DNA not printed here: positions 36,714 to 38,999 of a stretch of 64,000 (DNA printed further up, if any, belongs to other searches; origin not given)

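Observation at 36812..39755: Orphan two-gene operon encoding an unusually short glycyl-radical enzyme with a non-canonical Cys loop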

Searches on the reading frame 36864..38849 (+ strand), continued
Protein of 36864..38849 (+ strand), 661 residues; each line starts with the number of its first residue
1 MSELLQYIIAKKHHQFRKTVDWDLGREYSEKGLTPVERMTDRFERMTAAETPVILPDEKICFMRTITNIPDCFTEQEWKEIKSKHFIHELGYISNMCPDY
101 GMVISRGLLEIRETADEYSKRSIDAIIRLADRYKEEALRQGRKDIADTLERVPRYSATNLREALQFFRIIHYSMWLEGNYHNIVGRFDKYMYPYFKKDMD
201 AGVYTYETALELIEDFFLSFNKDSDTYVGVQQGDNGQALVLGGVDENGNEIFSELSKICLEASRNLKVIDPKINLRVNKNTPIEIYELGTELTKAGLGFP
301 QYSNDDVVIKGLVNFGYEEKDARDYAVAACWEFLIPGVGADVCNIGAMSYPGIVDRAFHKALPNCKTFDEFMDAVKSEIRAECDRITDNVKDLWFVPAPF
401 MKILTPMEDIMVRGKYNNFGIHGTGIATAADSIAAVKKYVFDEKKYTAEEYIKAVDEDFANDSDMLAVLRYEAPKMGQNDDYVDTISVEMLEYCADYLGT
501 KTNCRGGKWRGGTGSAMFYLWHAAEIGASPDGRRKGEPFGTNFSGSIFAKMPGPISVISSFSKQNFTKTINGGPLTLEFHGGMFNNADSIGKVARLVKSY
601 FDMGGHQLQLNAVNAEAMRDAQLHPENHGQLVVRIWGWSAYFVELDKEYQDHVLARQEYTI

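Call 24: search_protein_representatives(protein=window:36864-38849:+)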
Query: 661 residues. Proteins with E-value up to 0.001 (for the whole library): 6370; up to 1e-10: 3523; up to 1e-30: 1558. The best 150 are listed.
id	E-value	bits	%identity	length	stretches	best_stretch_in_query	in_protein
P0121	6.4e-283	956.6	62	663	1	2-660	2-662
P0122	3.4e-225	765.8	67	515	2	267-660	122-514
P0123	4.8e-213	725.7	51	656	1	3-661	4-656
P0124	9.3e-198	675.2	48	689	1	4-660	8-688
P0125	4.5e-193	659.7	47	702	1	7-658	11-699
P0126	3.6e-187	640.2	60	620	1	3-455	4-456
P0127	2.8e-186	637.3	46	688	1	4-660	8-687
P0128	3.6e-185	633.6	45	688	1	3-659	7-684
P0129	7.8e-180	615.9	46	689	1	5-660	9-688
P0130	9.9e-179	612.3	45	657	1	3-655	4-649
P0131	5.4e-175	600.0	46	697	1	4-658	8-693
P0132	4.3e-174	597.0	54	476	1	191-658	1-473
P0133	5.0e-171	586.8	55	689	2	4-425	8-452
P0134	5.0e-170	583.5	46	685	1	35-659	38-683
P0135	4.6e-166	570.4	44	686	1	5-660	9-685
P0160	2.9e-99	349.7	35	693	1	42-660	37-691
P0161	4.4e-98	345.8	35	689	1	113-658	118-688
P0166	3.2e-95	336.3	37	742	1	139-658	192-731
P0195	3.8e-77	276.6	35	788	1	115-659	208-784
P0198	1.5e-76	274.6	35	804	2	117-658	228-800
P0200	8.3e-75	268.9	34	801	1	110-658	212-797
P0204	5.0e-73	263.0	32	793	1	112-660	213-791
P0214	1.1e-71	258.5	32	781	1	121-659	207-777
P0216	2.3e-71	257.5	32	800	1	109-660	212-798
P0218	7.2e-71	255.9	30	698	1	141-657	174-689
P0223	1.1e-69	251.9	32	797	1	99-659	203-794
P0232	1.2e-68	248.6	33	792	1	108-658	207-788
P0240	2.2e-67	244.4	31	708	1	144-656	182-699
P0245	4.2e-67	243.4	29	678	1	117-656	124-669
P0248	6.0e-67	242.9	32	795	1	116-658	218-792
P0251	1.5e-66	241.6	32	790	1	114-659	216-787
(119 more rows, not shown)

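Call 28: fold_search(model_id=the predicted structure, library=pdb)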
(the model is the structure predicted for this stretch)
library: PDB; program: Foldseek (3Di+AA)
matches with E <= 10: 362; with E <= 0.001: 85
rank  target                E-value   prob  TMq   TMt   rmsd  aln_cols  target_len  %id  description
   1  1r8w_A                8.2e-38  1.00  0.81  0.69   6.6       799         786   23  Native structure of the B12-independent glycerol dehydratase from clostridium butyricum (released 2004-06-01)
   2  5i2g_A                2.8e-37  1.00  0.81  0.68   6.0       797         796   23  1,2-propanediol Dehydration in Roseburia inulinivorans; Structural Basis for Substrate and Enantiomer Selectivity (released 2016-06-01)
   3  5i2a_A                1.6e-36  1.00  0.80  0.64   6.7       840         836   22  1,2-propanediol Dehydration in Roseburia inulinivorans; Structural Basis for Substrate and Enantiomer Selectivity (released 2016-06-01)
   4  5i2g_B                4.0e-36  1.00  0.82  0.69   5.5       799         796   23  1,2-propanediol Dehydration in Roseburia inulinivorans; Structural Basis for Substrate and Enantiomer Selectivity (released 2016-06-01)
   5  8yjo_A                6.6e-36  1.00  0.79  0.69   7.8       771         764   22  Structure of E. coli glycyl radical enzyme PflD with bound malonate (released 2024-10-02)
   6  6vxc_A                1.1e-35  1.00  0.77  0.65   6.4       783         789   21  Crystal structure of hydroxyproline dehydratase (HypD) from Clostridioides difficile (released 2020-04-08)
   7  9r0v_C                1.6e-35  1.00  0.80  0.66   6.0       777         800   20  CutC IN COMPLEX WITH Inhibitor (released 2026-02-11)
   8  5faw_A                1.7e-35  1.00  0.80  0.67   6.1       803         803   21  T502A mutant of choline TMA-lyase (released 2016-09-28)
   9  5i2a_B                1.9e-35  1.00  0.81  0.65   6.4       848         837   21  1,2-propanediol Dehydration in Roseburia inulinivorans; Structural Basis for Substrate and Enantiomer Selectivity (released 2016-06-01)
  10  5fau_A                2.1e-35  1.00  0.81  0.68   5.9       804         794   21  wild-type choline TMA lyase in complex with choline (released 2016-09-28)
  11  5a0u_A                3.4e-35  1.00  0.80  0.68   6.2       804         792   22  Structure of CutC choline lyase choline bound form from Klebsiella pneumoniae. (released 2015-07-29)
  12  6nd3_D                3.6e-35  1.00  0.80  0.68   5.9       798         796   21  wild-type choline TMA lyase in complex with betaine aldehyde (released 2019-01-16)
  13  5fay_A                3.8e-35  1.00  0.81  0.67   6.0       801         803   21  Y208F mutant of choline TMA-lyase (released 2016-09-28)
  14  5kdp_A                3.8e-35  1.00  0.80  0.67   6.1       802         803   21  E491A mutant of choline TMA-lyase (released 2016-09-28)
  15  5a0u_B                5.4e-35  1.00  0.80  0.68   6.1       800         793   22  Structure of CutC choline lyase choline bound form from Klebsiella pneumoniae. (released 2015-07-29)
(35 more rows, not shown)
